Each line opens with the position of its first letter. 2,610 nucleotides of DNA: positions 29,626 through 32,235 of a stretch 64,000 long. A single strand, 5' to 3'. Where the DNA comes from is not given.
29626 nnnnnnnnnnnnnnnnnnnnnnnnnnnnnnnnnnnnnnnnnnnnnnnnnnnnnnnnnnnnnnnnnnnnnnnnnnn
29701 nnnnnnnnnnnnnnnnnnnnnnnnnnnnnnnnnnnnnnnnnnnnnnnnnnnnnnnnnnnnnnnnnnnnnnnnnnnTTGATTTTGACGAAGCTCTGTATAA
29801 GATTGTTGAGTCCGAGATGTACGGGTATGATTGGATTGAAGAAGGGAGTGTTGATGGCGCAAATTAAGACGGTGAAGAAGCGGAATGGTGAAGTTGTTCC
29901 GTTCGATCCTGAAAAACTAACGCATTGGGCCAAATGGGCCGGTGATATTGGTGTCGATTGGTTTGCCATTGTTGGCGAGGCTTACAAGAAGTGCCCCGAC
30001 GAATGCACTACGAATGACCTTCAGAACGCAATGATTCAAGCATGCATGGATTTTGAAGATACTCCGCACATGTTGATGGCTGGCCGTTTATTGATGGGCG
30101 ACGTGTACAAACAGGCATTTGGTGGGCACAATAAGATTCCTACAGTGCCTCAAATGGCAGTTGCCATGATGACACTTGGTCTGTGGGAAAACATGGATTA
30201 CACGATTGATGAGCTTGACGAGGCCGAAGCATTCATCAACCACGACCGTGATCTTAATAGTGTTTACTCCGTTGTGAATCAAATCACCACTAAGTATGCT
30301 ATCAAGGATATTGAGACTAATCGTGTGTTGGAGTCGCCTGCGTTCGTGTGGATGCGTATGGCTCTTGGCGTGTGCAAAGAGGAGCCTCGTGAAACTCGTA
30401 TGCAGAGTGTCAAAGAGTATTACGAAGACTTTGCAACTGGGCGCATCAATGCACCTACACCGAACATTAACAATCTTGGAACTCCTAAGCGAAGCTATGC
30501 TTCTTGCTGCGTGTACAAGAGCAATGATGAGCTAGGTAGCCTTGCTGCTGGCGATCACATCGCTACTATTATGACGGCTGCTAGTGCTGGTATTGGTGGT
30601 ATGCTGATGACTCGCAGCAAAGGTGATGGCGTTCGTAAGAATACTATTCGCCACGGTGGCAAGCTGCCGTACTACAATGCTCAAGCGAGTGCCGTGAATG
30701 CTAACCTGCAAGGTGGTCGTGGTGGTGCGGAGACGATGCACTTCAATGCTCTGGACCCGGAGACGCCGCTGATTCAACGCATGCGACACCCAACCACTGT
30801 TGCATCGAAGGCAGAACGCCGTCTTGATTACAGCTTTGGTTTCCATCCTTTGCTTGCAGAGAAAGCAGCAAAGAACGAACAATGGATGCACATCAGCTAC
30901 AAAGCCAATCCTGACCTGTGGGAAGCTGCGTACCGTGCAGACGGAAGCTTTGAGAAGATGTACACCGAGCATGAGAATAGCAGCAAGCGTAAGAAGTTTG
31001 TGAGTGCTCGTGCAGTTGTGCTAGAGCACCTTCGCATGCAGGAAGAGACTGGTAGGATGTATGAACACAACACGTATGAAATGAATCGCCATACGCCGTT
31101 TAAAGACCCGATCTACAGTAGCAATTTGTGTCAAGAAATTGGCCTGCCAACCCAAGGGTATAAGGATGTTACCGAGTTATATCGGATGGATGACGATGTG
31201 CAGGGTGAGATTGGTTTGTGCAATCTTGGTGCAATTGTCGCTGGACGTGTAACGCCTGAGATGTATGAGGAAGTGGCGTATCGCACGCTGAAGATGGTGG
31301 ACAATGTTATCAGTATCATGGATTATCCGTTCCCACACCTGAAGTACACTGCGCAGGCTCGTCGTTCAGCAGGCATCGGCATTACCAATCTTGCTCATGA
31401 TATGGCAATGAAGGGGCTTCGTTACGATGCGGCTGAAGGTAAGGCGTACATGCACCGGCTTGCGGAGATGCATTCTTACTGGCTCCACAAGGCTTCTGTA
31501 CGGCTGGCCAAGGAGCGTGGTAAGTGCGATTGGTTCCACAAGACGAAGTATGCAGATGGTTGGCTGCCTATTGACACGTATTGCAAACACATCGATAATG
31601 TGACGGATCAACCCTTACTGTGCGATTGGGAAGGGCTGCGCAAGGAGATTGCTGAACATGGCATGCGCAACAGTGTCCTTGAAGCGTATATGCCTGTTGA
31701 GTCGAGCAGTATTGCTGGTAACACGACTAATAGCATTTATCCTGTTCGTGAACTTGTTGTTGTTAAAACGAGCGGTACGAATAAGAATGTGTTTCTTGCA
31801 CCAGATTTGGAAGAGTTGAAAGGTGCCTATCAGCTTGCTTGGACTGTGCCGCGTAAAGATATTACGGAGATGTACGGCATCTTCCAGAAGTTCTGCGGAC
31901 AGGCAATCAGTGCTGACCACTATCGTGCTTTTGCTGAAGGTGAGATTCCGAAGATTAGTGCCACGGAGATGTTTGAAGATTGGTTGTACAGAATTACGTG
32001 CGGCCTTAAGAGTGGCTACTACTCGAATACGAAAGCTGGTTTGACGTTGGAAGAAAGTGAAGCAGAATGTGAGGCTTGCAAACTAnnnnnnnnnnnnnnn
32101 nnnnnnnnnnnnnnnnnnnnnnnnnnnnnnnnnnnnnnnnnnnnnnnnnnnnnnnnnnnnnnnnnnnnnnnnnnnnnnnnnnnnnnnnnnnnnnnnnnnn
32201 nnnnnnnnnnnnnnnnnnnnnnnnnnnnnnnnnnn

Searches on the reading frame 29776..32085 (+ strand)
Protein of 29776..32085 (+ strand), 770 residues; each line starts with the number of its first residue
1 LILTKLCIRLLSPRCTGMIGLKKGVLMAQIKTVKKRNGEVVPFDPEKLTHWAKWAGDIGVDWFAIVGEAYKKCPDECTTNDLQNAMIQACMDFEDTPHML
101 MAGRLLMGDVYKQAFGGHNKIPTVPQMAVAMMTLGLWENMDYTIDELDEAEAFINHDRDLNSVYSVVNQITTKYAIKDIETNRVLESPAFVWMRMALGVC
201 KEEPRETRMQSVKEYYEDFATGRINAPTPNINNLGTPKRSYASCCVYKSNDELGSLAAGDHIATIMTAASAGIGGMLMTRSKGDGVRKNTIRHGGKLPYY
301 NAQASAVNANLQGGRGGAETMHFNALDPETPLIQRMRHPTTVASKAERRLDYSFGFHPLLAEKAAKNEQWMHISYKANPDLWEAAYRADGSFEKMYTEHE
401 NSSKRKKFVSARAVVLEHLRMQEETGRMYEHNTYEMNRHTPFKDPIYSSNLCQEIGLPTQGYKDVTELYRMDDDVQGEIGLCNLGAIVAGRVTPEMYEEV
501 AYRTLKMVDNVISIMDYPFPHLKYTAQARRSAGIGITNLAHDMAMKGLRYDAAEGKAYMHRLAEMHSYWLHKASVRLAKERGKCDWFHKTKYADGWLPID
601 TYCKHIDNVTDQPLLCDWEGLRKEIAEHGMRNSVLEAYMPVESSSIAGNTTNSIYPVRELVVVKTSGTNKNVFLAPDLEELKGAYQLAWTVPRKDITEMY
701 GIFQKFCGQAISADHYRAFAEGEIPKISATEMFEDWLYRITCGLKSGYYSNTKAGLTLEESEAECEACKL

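Call 12: search_protein_families(library=pfam, proteins=[window:29776-32085:+], max_evalue=0.001)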
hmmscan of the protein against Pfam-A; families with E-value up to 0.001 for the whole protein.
window:29776-32085:+ (770 aa): 3 families
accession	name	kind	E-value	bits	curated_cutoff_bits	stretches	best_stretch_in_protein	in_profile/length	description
PF02867.20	Ribonuc_red_lgC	-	2.7e-81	274.2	23.9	1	242-749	1-522/523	Ribonucleotide reductase, barrel domain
PF00317.26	Ribonuc_red_lgN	-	3e-12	46.8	28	1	168-239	9-77/77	Ribonucleotide reductase, all-alpha domain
PF03477.21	ATP-cone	-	7.6e-06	26.8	25.8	1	32-109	2-84/88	ATP cone domain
